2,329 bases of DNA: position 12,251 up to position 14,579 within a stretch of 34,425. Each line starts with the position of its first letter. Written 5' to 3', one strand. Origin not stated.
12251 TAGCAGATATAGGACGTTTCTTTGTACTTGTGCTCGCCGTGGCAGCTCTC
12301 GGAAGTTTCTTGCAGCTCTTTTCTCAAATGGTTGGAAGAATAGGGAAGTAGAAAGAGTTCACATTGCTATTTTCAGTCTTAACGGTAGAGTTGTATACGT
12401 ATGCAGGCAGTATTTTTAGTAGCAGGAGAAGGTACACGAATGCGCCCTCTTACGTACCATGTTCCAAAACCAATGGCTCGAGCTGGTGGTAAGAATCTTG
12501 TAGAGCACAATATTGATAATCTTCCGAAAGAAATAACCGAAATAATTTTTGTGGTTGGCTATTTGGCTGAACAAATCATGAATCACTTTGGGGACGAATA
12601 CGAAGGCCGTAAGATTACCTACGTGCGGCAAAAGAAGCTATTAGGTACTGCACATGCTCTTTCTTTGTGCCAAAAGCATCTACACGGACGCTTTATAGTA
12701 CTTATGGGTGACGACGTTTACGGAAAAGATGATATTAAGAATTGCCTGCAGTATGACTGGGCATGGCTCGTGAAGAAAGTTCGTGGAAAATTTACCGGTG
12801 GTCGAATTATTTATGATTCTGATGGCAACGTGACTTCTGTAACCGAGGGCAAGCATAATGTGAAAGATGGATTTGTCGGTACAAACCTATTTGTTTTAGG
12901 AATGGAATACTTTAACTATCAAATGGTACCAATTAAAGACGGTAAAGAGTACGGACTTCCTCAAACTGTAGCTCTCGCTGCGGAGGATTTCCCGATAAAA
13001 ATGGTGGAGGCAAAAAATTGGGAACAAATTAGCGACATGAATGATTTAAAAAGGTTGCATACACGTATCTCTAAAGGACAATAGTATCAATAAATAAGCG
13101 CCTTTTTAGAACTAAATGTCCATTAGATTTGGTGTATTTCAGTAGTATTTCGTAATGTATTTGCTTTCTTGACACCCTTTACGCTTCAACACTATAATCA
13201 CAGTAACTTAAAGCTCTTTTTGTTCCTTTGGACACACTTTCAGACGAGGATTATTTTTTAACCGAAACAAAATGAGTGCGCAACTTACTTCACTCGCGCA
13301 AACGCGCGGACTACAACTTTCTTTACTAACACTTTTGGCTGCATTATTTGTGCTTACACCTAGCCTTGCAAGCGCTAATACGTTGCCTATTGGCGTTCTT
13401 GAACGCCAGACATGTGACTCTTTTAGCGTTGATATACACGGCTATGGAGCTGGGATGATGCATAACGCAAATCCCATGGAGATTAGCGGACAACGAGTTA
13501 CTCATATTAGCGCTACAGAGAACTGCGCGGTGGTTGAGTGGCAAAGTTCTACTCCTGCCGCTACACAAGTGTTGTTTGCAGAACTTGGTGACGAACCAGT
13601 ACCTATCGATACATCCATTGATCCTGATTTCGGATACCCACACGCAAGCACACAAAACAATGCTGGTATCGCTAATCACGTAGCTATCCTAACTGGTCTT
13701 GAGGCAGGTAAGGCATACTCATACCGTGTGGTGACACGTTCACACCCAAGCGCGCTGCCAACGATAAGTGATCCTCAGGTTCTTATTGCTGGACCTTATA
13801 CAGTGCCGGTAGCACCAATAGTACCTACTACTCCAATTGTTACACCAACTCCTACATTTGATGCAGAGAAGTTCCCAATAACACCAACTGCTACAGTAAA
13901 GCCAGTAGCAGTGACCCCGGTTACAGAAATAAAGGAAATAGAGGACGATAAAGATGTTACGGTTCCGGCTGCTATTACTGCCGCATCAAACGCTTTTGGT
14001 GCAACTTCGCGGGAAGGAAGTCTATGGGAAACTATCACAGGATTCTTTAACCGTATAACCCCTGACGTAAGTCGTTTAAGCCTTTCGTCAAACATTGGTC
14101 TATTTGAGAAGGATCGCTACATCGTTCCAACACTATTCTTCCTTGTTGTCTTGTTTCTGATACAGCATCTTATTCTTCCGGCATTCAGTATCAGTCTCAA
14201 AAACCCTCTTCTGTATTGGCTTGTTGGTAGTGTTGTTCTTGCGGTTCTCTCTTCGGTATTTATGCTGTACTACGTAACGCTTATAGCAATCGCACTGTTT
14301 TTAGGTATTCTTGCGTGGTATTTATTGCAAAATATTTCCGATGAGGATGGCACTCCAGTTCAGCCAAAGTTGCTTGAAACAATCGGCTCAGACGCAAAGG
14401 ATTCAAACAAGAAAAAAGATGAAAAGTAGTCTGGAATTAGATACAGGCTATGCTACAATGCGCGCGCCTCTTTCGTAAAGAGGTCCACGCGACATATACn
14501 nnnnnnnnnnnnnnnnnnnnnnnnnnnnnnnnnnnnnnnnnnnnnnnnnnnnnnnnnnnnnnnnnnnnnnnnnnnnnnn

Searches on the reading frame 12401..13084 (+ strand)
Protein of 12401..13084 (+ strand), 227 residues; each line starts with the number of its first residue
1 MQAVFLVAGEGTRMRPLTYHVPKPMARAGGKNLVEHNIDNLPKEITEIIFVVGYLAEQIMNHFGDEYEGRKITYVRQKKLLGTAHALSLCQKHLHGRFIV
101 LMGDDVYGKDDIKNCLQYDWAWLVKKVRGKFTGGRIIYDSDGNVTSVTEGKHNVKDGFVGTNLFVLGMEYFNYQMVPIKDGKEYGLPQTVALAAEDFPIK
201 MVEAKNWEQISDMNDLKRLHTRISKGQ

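Call 73: search_protein_families(library=pfam, proteins=[window:12401-13084:+], max_evalue=0.001)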
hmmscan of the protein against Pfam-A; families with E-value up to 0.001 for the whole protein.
window:12401-13084:+ (227 aa): 2 families
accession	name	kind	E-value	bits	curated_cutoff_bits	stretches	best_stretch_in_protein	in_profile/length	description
PF00483.29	NTP_transferase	-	5.5e-17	62.6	21.2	1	3-117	2-122/245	Nucleotidyl transferase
PF12804.13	NTP_transf_3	-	1.7e-06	28.8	27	1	3-106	1-97/160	MobA-like NTP transferase domain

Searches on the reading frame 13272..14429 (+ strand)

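Call 73: search_protein_families(library=pfam, proteins=[window:13272-14429:+], max_evalue=0.001)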
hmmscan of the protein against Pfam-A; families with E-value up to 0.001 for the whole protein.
window:13272-14429:+ (385 aa): 1 family
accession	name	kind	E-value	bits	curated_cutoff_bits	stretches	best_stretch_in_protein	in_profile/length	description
PF16656.11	Pur_ac_phosph_N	-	0.00015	22.7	30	1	82-158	11-83/93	Purple acid Phosphatase, N-terminal domain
